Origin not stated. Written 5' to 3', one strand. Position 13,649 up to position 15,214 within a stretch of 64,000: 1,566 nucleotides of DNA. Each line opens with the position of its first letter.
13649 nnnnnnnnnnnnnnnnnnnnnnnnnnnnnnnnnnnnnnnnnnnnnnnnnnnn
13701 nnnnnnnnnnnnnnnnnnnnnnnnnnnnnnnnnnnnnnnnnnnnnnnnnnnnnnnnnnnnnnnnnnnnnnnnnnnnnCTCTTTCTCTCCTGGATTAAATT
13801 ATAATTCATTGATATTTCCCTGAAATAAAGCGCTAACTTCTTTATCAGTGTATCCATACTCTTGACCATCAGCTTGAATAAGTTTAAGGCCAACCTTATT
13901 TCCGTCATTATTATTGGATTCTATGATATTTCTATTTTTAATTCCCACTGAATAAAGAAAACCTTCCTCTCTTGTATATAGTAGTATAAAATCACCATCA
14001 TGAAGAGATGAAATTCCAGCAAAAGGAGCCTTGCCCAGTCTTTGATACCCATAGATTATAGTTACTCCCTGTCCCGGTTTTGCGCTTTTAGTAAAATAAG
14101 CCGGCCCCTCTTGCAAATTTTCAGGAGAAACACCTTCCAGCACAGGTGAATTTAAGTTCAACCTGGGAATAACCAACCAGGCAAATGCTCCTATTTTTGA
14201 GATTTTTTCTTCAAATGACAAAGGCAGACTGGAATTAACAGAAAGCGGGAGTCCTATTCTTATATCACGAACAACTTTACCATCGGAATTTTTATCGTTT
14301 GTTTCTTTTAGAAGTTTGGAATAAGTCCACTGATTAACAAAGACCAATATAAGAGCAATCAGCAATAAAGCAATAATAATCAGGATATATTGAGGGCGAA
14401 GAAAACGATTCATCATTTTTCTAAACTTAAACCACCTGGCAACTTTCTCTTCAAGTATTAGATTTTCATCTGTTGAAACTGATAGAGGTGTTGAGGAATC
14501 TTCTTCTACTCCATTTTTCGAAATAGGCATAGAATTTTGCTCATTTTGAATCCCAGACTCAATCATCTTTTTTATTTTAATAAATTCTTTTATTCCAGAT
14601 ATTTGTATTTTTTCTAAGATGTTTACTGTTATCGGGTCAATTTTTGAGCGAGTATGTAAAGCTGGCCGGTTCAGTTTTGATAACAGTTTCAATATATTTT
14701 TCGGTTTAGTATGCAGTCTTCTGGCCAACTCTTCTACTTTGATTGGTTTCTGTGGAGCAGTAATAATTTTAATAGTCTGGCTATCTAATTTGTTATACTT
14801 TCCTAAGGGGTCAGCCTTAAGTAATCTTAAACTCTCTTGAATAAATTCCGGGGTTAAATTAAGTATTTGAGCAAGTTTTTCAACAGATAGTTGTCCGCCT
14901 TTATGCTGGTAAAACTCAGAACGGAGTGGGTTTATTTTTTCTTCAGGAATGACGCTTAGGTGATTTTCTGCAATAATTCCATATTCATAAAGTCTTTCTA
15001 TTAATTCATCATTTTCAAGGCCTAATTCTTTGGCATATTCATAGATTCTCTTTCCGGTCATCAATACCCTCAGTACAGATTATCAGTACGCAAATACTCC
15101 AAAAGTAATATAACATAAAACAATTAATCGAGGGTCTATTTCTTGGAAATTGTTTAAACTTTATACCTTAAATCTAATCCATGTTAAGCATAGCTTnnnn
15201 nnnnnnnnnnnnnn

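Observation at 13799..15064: Catalytically dead class-E-sortase-like domain fused to cytoplasmic IF2_N-type helical repeats, encoded inside the purine operon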

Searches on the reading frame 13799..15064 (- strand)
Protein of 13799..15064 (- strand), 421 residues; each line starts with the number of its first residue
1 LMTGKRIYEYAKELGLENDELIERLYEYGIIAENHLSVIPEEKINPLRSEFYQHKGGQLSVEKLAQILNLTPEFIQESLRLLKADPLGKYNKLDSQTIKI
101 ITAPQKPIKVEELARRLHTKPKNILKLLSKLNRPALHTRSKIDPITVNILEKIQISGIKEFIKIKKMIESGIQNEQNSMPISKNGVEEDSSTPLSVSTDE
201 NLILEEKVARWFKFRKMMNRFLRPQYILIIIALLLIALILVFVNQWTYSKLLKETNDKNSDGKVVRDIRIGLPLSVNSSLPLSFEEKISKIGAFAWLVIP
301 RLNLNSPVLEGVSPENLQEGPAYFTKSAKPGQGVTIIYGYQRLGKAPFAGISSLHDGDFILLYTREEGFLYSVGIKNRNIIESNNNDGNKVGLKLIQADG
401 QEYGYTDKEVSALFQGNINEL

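Call 3: search_protein_families(library=pfam, proteins=[window:13799-15064:-], max_evalue=10)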
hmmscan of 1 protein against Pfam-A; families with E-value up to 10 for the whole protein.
window:13799-15064:- (421 aa): 15 families
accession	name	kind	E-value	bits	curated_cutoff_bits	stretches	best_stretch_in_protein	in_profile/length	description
PF04760.21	IF2_N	-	5.1e-15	55.4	25.3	2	2-51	1-50/53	Translation initiation factor IF-2, N-terminal region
PF04203.18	Sortase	-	1.5e-10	41.3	26.6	1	297-373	1-79/125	Sortase domain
PF12668.12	DUF3791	-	0.00041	20.7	25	2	7-31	7-31/60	Protein of unknown function (DUF3791)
PF02082.26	Rrf2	-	0.0039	17.8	30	1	103-133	18-49/132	Iron-dependent Transcriptional regulator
PF01325.25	Fe_dep_repress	-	0.0083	16.8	26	1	57-92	21-56/60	Iron dependent repressor, N-terminal DNA binding domain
PF13545.12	HTH_Crp_2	-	0.017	15.5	27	0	59-87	23-51/70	Crp-like helix-turn-helix domain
PF20540.3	DUF6755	-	0.026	15.2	27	1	220-254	4-38/75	Family of unknown function (DUF6755)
PF05491.19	RuvB_C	-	0.028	14.8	24.7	1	52-77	17-42/72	RuvB C-terminal winged helix domain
PF08279.18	HTH_11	-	0.034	14.5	25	1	51-84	9-41/55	HTH domain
PF22451.2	NirdL-like_HTH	-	0.052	13.6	27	1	9-25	21-37/47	Siroheme decarboxylase NirDL-like HTH domain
PF12844.13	HTH_19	-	0.06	13.7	30.2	1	4-72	1-55/64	Helix-turn-helix domain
PF00392.27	GntR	-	0.092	12.9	27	1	56-85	21-51/64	Bacterial regulatory proteins, gntR family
PF08280.17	HTH_Mga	-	0.11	12.9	23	1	98-132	11-44/59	M protein trans-acting positive regulator (MGA) HTH domain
PF14612.12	Ino80_Iec3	-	0.21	12.1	27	1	108-133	29-54/70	IEC3 subunit of the Ino80 complex, chromatin re-modelling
PF19187.6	HTH_PafC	-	0.22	11.8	32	0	52-82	12-42/115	PafC helix-turn-helix domain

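Call 4: search_protein_families(library=ncbifam, proteins=[window:13799-15064:-], max_evalue=10)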
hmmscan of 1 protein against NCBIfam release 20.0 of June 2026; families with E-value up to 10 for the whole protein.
window:13799-15064:- (421 aa): 9 families
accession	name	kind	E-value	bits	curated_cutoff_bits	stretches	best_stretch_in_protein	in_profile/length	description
NF033747.1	class_E_sortase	subfamily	9.6e-12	45.2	160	1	234-381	13-160/211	class E sortase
NF058671.1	sortase_SrtD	exception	4.2e-08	33.1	140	1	233-384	5-150/187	class D sortase, LPxTATN-specific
NF033746.1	class_D_sortase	subfamily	7e-08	32.4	165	1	292-384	8-96/135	class D sortase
TIGR03784.1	marine_sortase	equivalog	0.00017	21.3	158.25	1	295-384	52-138/174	class GN sortase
NF033745.1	class_C_sortase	subfamily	0.0017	18.1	160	1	287-382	85-183/220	class C sortase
TIGR01076.1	sortase_fam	subfamily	0.0024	17.7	39.35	1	297-373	3-83/136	sortase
NF053606.1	Sta1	subfamily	0.1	12.7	80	1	93-142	21-69/100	Sta1 family transcriptional regulator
NF033788.1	HTH_metalloreg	subfamily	0.15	11.9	55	0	57-85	24-52/77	metalloregulator ArsR/SmtB family transcription factor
NF040939.2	trans_reg_lrs14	equivalog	0.25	11.4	90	1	92-142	21-71/103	Lrs14 family HTH-type transcriptional regulator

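Call 5: search_solved_structures(query=window:13799-15064:-, max_evalue=10, show_alignments=3)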
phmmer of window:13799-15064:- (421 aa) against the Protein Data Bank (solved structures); distinct sequences matched with E-value up to 10: 32.
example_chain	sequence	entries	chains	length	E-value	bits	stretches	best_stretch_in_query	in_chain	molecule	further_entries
5go5_A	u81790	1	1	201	3.8e-05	26.4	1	293-373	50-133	sortase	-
5go6_A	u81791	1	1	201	3.8e-05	26.4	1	293-373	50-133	Putative secreted protein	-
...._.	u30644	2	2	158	0.00023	23.8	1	294-373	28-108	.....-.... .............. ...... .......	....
4b44_A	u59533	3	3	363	0.00055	22.6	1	5-63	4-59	TRANSLATION INITIATION FACTOR IF-2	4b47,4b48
4b3x_A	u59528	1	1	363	0.00055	22.6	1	5-63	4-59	TRANSLATION INITIATION FACTOR IF-2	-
4b43_A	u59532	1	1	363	0.00056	22.6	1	5-63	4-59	TRANSLATION INITIATION FACTOR IF-2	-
5lmv_a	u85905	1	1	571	0.001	21.7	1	5-63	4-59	Translation initiation factor IF-2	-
3j4j_A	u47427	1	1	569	0.0011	21.7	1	5-63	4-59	Translation initiation factor IF-2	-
5uus_A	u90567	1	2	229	0.0018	20.9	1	293-373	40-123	Possible sortase-like protein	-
4kjz_A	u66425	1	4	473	0.0032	20.1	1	6-63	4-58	Translation initiation factor IF-2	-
8t28_A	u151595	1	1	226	0.0048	19.5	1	268-382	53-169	Class C sortase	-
7f87_A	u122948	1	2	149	0.016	17.8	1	297-377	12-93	Class A sortase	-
7cfj_A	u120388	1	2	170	0.02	17.5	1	297-377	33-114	Class A sortase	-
8guu_A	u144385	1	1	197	0.035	16.7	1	288-373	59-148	Sortase-like protein, putative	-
8gr6_A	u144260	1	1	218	0.044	16.3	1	288-373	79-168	Sortase-like protein, putative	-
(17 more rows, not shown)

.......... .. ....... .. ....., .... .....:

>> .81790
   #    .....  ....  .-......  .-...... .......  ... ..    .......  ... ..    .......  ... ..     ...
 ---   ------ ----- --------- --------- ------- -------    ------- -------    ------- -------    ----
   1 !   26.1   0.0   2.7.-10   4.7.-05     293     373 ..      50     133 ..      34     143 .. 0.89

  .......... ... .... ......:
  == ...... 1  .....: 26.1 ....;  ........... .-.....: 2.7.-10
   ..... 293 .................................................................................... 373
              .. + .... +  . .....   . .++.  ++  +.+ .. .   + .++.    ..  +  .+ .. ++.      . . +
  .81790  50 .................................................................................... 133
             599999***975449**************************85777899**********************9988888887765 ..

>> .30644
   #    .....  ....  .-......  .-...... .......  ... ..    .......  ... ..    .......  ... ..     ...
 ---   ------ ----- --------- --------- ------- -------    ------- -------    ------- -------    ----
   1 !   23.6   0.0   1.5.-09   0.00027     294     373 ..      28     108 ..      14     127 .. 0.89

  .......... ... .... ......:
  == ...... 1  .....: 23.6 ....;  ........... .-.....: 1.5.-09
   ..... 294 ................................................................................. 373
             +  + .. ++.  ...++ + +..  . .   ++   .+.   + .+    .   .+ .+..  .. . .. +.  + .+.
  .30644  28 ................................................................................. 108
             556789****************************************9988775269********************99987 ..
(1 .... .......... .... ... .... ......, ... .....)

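Call 6: find_homologous_proteins(query=window:13799-15064:-, max_evalue=0.001)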
Query window:13799-15064:- (421 aa): 1 proteins with E <= 0.001 among 8000 candidates.
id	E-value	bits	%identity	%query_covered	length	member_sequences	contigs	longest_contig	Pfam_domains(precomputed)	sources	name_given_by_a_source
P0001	5.4e-259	877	97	100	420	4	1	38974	PF04760.22,PF04203.19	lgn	-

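Call 9: find_related_loci(query=window:13799-15064:-, collection=genome_contigs, flank=8000)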
Query window:13799-15064:- (421 aa) in genome_contigs; peptide patterns used: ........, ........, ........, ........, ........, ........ (x = any residue, [..] = any of these).
162 stretches matched a pattern, but none encodes a relative of the query by tblastn (E <= 1e-3).

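Call 11: find_encoding_contigs(protein=P0001, flank=10000)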
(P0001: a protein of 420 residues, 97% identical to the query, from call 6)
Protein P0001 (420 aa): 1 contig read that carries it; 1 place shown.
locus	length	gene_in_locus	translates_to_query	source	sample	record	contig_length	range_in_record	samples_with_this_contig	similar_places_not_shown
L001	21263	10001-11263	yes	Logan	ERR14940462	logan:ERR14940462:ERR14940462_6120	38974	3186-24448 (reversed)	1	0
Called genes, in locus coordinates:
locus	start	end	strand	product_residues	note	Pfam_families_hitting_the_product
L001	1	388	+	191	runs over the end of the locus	PF01206:TusA, PF02635:DsrE (weak)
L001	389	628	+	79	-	PF11823:Se_S_carrier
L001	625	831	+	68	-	PF06107:DUF951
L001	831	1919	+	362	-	PF01926:MMR_HSR1, PF02421:FeoB_N, PF06071:YchF-GTPase_C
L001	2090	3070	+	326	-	PF01551:Peptidase_M23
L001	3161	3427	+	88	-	PF01250:Ribosomal_S6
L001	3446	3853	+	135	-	PF00436:SSB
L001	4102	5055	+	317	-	PF09991:DUF2232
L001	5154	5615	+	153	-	PF01281:Ribosomal_L9_N, PF03948:Ribosomal_L9_C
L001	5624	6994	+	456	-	PF00772:DnaB, PF03796:DnaB_C, PF13481:AAA_25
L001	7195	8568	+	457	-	PF00890:FAD_binding_2 (faint), PF01134:GIDA (faint), PF01266:DAO (weak), PF01946:Thi4 (faint), PF03486:HI0933_like (weak), PF07992:Pyr_redox_2 (faint), PF13738:Pyr_redox_3 (faint), PF21688:FAD-depend_C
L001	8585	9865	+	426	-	PF00709:Adenylsucc_synt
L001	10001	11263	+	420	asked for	PF04760:IF2_N, PF04203:Sortase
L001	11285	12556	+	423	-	PF02844:GARS_N, PF01071:GARS_A, PF02655:ATP-grasp_3 (weak), PF02786:CPSase_L_D2 (weak), PF02222:ATP-grasp (weak), PF07478:Dala_Dala_lig_C (faint), PF02843:GARS_C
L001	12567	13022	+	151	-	PF00731:AIRC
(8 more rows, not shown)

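Call 18: predict_structure(protein=window:13799-15064:-)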
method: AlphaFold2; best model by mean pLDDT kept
length: 421 residues; sequences in the alignment: 1
mean_pLDDT: 42.3   pTM: 0.24
mean pLDDT of the five models: 42.3, 42.3, 41.0, 39.2, 37.5
residues with pLDDT >= 90: 1; 70-90: 35; 50-70: 70; < 50: 315
segments of 3 or more residues with pLDDT < 50: 1-3, 27-57, 88-119, 123-197, 251-421
pLDDT, mean of each block of 10 residues (from residue 1): 56 66 54 38 41 51 62 64 52 29 31 43 43 30 32 31 33 30 29 39 72 73 75 86 64 44 27 23 27 24 30 33 28 28 28 33 36 40 43 37 43 35 25
secondary structure, 60 per line:
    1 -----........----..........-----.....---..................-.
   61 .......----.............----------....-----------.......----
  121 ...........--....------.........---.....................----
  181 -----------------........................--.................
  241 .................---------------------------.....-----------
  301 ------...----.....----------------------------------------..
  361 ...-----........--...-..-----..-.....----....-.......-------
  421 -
elements in order: H7-13 H18-27 H33-37 H41-58 H61-67 H72-84 H95-98 H110-116 H121-131 H134-137 H144-152 H156-176 H198-221 H224-257 H285-289 H314-318 E359-363 E369-376 E379-381 E393-397 E402-405 H407-413

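Call 21: search_protein_representatives(protein=window:13799-15064:-)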
Query: 421 residues. Proteins with E-value up to 0.001 (for the whole library): 291; up to 1e-10: 3; up to 1e-30: 2. The best 150 are listed.
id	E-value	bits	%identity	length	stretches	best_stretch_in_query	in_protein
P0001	1.7e-259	877.1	97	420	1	2-421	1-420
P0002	3.1e-47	178.2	54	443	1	2-170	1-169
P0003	4.6e-13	65.7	53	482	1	105-170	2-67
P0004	1.2e-10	57.7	31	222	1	227-373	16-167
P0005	1.1e-09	54.6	30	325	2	230-381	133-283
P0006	2.5e-09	53.4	33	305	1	234-373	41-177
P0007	4.9e-08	49.2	40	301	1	287-367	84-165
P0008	1.1e-07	48.1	32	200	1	277-385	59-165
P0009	2.5e-07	46.8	44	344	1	292-373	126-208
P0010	2.8e-07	46.7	33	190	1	229-376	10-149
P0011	4.1e-07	46.1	48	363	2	6-44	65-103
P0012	6.5e-07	45.5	40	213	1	292-377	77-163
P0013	7.2e-07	45.3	35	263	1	269-376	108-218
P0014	7.7e-07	45.2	28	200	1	223-373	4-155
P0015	8.2e-07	45.1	42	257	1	293-373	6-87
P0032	6.0e-06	42.3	45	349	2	5-42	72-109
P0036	7.8e-06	41.9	43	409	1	294-376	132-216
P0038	8.7e-06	41.8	44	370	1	295-374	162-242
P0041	9.2e-06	41.7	38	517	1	292-384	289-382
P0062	1.9e-05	40.6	36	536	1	268-376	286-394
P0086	4.8e-05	39.3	36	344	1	294-392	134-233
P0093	5.6e-05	39.1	43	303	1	305-373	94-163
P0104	8.1e-05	38.6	38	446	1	294-373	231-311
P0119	1.2e-04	38.1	34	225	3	5-48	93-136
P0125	1.6e-04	37.6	47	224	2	6-41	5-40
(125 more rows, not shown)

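Call 23: search_protein_families(library=pfam, proteins=[P0002, P0003, P0011, P0032, P0119, P0125], max_evalue=0.01)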
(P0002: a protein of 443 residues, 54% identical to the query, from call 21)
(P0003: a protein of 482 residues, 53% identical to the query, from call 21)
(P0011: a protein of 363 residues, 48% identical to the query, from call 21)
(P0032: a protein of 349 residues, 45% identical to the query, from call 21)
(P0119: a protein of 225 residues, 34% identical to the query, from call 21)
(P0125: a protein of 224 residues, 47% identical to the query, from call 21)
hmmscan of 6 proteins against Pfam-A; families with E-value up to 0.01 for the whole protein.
P0002 (443 aa): 2 families
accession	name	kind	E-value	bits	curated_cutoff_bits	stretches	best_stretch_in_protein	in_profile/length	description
PF03816.19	LytR_cpsA_psr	-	1.7e-43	148.8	24.6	1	246-393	1-149/150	LytR_cpsA_psr family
PF04760.21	IF2_N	-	1.4e-09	38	25.3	1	1-48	1-48/53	Translation initiation factor IF-2, N-terminal region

P0003 (482 aa): 3 families
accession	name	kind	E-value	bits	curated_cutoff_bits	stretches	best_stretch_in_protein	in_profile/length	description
PF03816.19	LytR_cpsA_psr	-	5.9e-39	134.1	24.6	1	156-303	1-149/150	LytR_cpsA_psr family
PF01476.26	LysM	-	5.6e-12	45.9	20.9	1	434-478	1-43/43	LysM domain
PF04760.21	IF2_N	-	0.0025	18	25.3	0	3-47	2-46/53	Translation initiation factor IF-2, N-terminal region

P0011 (363 aa): 3 families
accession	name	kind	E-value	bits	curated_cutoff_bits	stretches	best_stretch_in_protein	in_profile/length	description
PF04760.21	IF2_N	-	4.8e-22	77.9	25.3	2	63-108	3-48/53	Translation initiation factor IF-2, N-terminal region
PF24410.1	wHTH-HSP90_Na-assoc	-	8.7e-06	26.4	23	0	7-29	32-54/55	wHTH-Hsp90_Na associated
PF05616.18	Neisseria_TspB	-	0.0019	17.2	20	1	208-277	327-394/517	Neisseria meningitidis TspB protein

P0032 (349 aa): 2 families
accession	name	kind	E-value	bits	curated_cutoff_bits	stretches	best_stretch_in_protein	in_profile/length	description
PF04760.21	IF2_N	-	2e-21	75.9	25.3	2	72-116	4-48/53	Translation initiation factor IF-2, N-terminal region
PF24410.1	wHTH-HSP90_Na-assoc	-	1.6e-06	28.8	23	0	7-29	32-54/55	wHTH-Hsp90_Na associated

P0119 (225 aa): 3 families
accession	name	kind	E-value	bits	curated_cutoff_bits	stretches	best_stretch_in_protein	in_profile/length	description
PF04760.21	IF2_N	-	5.7e-24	84.1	25.3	3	33-81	3-51/53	Translation initiation factor IF-2, N-terminal region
PF13867.11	SAP30_Sin3_bdg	-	0.0022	18.7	22.2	0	70-88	24-42/53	Sin3 binding region of histone deacetylase complex subunit SAP30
PF12833.13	HTH_18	-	0.0088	16.8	33.6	0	163-204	22-63/80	Helix-turn-helix domain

P0125 (224 aa): 4 families
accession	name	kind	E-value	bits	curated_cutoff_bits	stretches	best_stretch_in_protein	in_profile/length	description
PF04760.21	IF2_N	-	1.6e-20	73.1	25.3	2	4-40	4-40/53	Translation initiation factor IF-2, N-terminal region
PF22451.2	NirdL-like_HTH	-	0.00023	21.1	27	0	8-26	21-39/47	Siroheme decarboxylase NirDL-like HTH domain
PF13404.12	HTH_AsnC-type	-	0.00048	20.3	27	0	6-26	20-40/42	AsnC-type helix-turn-helix domain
PF04967.18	HTH_10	-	0.0013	19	23.1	0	6-27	26-47/53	HTH DNA binding domain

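Call 24: find_encoding_contigs(protein=P0002, flank=10000)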
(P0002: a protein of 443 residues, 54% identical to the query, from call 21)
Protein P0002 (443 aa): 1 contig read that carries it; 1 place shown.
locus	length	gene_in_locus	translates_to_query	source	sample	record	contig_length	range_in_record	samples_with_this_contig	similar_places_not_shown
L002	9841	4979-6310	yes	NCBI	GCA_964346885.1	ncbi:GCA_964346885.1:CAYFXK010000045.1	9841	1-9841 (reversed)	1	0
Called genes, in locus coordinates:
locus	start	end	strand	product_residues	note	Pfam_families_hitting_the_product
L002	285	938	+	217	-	PF00702:Hydrolase, PF08282:Hydrolase_3 (faint), PF13419:HAD_2, PF13242:Hydrolase_like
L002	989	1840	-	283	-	PF01116:F_bP_aldolase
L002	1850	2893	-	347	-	PF00365:PFK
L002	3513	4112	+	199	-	-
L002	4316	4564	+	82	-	-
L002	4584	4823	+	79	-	-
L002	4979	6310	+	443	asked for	PF04760:IF2_N (weak), PF03816:LytR_cpsA_psr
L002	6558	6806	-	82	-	PF00515:TPR_1 (weak), PF07719:TPR_2 (weak), PF13428:TPR_14 (faint), PF13431:TPR_17 (faint), PF13181:TPR_8 (weak), PF13414:TPR_11, PF21033:RMD1-3 (weak), PF14559:TPR_19 (faint)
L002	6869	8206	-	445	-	-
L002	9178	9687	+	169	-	-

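Call 25: find_encoding_contigs(protein=P0003, flank=10000)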
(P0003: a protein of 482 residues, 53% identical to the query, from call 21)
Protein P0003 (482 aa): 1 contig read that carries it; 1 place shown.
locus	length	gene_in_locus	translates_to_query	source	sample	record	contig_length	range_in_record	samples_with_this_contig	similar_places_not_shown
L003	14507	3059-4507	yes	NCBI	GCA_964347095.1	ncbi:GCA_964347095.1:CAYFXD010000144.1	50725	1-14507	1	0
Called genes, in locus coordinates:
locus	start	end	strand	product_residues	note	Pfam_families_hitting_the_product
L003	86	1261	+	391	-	PF12704:MacB_PCD, PF02687:FtsX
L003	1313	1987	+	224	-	PF00005:ABC_tran, PF02463:SMC_N, PF13245:AAA_19 (faint), PF13304:AAA_21 (faint)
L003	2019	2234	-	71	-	-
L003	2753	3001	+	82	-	PF04760:IF2_N (faint)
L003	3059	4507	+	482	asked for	PF03816:LytR_cpsA_psr, PF01476:LysM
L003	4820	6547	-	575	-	PF04932:Wzy_C, PF13414:TPR_11 (faint), PF13431:TPR_17 (faint)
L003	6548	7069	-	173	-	-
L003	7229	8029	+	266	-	PF12146:Hydrolase_4, PF00561:Abhydrolase_1, PF12697:Abhydrolase_6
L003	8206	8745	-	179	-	PF01965:DJ-1_PfpI, PF00117:GATase (weak), PF07685:GATase_3 (weak)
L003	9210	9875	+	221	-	PF00440:TetR_N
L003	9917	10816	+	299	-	PF00005:ABC_tran, PF13304:AAA_21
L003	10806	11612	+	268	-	PF12679:ABC2_membrane_2, PF10920:DUF2705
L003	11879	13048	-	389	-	PF01757:Acyl_transf_3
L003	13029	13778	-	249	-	PF13191:AAA_16 (faint), PF00005:ABC_tran, PF13304:AAA_21 (faint)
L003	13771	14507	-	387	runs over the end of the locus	PF12704:MacB_PCD, PF02687:FtsX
